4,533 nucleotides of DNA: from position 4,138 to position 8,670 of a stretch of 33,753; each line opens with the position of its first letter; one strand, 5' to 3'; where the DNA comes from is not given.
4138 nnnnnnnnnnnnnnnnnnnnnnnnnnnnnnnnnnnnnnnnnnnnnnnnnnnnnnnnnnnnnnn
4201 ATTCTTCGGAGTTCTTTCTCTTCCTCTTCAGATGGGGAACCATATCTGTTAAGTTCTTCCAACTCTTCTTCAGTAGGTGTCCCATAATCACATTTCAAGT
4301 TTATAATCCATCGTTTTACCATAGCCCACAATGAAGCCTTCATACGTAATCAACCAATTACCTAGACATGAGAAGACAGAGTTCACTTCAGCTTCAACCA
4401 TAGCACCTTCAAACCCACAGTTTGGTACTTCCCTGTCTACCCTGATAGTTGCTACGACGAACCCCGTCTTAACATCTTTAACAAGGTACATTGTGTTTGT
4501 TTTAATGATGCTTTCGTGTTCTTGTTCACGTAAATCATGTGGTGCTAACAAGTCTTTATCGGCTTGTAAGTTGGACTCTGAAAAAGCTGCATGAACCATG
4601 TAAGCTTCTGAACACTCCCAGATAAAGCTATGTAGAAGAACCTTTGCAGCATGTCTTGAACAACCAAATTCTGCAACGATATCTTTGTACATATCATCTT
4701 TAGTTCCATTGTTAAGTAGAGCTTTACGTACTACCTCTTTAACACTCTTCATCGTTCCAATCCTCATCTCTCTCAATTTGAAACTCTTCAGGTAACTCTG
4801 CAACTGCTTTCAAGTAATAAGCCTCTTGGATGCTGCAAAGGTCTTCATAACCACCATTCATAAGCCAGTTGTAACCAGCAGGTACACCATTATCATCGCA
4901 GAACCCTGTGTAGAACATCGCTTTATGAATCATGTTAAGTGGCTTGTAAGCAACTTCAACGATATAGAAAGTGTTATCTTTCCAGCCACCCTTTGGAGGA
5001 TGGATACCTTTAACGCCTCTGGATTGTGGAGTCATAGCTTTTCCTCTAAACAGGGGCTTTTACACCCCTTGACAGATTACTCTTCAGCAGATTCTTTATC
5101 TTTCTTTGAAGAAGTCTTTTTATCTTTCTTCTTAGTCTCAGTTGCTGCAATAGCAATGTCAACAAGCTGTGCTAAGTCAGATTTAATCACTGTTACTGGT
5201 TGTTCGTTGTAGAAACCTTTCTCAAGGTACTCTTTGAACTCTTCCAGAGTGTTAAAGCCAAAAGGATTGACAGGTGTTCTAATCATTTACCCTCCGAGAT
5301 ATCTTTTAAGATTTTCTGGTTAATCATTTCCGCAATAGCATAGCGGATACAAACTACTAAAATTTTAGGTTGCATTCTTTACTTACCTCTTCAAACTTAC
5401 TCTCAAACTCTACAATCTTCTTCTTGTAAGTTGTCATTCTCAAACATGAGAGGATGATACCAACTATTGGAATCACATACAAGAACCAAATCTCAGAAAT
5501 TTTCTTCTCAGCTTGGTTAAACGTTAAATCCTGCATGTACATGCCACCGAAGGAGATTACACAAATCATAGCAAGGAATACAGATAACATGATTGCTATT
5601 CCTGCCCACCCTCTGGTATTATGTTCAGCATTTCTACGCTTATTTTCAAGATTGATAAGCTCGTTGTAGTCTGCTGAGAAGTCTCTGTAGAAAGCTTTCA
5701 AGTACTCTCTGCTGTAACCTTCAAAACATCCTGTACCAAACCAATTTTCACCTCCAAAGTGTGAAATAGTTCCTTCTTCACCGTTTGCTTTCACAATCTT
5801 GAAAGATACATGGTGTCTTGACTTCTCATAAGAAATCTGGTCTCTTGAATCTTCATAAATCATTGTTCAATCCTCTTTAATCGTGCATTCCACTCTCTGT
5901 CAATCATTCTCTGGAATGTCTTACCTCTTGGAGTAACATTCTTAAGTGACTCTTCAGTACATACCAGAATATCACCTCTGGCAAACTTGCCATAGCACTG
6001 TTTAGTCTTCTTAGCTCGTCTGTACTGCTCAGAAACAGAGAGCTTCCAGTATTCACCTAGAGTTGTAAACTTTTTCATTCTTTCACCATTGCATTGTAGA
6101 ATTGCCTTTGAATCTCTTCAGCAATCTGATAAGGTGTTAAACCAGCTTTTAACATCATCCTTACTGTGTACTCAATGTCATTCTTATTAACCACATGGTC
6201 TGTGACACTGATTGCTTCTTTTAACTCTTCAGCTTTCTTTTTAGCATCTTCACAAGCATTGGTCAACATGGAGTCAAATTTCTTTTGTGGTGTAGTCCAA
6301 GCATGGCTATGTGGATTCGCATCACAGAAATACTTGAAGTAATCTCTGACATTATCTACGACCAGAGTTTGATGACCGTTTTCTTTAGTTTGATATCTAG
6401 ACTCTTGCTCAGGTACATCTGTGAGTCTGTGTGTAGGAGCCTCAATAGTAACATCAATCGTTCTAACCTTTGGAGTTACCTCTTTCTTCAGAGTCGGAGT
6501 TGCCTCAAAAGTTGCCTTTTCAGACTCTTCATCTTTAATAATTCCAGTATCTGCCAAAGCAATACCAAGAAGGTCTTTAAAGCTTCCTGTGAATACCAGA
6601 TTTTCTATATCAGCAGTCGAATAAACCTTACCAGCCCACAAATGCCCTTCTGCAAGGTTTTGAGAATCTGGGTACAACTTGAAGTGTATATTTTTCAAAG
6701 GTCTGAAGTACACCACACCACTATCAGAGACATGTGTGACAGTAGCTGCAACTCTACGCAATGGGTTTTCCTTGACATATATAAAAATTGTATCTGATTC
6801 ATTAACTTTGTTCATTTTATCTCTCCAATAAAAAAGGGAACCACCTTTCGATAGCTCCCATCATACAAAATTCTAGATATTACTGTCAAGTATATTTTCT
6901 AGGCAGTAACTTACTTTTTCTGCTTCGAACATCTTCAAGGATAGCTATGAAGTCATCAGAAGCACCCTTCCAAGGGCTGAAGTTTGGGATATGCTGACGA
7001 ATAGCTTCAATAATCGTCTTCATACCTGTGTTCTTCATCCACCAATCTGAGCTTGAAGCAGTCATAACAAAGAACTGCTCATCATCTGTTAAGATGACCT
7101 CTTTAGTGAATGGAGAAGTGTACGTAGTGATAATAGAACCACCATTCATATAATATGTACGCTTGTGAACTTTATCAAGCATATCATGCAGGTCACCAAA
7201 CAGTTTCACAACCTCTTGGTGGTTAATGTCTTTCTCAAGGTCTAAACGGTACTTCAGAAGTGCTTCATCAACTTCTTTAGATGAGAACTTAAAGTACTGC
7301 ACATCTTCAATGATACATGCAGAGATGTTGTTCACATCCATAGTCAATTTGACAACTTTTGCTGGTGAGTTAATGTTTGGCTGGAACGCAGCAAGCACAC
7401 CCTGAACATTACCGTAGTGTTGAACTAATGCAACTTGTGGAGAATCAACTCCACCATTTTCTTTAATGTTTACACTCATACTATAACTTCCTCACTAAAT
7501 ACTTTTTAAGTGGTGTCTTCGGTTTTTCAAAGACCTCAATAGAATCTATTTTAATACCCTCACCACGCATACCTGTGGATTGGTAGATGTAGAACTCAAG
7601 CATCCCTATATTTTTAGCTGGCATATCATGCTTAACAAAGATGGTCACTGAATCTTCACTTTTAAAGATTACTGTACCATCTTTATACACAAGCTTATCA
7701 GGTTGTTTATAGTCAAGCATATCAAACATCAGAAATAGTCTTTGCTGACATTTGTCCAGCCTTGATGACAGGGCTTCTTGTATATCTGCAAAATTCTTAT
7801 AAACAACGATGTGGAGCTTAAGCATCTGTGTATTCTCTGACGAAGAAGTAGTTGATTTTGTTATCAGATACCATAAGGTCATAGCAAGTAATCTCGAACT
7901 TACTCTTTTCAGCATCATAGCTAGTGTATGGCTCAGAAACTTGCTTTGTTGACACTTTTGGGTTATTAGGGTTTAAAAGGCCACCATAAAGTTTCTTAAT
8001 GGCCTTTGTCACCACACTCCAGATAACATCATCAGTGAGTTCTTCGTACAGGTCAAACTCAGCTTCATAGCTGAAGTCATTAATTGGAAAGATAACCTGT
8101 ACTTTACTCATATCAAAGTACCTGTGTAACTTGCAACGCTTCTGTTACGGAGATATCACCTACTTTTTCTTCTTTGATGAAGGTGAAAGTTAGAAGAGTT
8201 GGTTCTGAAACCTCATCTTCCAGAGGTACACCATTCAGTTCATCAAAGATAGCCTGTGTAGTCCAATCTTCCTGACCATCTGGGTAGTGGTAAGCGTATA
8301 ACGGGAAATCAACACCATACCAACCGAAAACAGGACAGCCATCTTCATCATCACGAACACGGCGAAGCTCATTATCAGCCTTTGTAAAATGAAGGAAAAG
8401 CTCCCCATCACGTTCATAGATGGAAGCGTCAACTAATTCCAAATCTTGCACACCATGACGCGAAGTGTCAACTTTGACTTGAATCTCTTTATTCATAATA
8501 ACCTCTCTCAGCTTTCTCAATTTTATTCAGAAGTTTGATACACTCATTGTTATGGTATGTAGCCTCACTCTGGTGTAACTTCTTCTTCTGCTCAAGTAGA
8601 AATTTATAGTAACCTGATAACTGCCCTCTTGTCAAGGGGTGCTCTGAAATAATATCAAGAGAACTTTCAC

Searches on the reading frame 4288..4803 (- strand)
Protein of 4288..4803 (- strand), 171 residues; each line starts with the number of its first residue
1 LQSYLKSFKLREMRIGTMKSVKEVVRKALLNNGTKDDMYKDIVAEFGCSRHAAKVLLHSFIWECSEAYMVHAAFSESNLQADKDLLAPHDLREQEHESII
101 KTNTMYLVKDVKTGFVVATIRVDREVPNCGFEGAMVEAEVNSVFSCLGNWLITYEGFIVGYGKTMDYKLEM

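Call 64: search_protein_families(library=phrogs, proteins=[window:4288-4803:-], max_evalue=0.001)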
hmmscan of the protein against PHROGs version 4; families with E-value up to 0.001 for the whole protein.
window:4288-4803:- (171 aa): 2 families
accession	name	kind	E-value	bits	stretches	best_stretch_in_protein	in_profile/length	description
phrog_4713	-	unknown function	2.2e-59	201.2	1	18-159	1-140/156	-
phrog_9565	-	unknown function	1.2e-11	45.2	1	20-69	5-54/64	-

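Call 65: search_protein_families(library=pfam, proteins=[window:4288-4803:-], max_evalue=0.01)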
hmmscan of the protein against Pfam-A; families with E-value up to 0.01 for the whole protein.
window:4288-4803:- (171 aa): 0 families

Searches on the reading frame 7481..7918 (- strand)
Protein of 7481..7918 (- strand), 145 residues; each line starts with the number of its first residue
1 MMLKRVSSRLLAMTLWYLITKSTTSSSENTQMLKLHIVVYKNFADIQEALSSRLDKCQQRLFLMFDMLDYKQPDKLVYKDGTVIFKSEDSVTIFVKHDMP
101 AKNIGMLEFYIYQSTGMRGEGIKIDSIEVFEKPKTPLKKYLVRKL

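Call 77: search_protein_families(library=phrogs, proteins=[window:7481-7918:-], max_evalue=0.00001)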
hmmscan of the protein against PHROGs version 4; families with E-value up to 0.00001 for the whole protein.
window:7481-7918:- (145 aa): 1 family
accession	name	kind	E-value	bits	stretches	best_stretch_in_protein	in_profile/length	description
phrog_4040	-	unknown function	1.3e-59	200.7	1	32-145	1-114/114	-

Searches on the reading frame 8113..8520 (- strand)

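Call 77: search_protein_families(library=phrogs, proteins=[window:8113-8520:-], max_evalue=0.00001)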
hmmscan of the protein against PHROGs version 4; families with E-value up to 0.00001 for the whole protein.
window:8113-8520:- (135 aa): 1 family
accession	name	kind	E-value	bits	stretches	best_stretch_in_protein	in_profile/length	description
phrog_4348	-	unknown function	1e-68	230.3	1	9-135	1-128/129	-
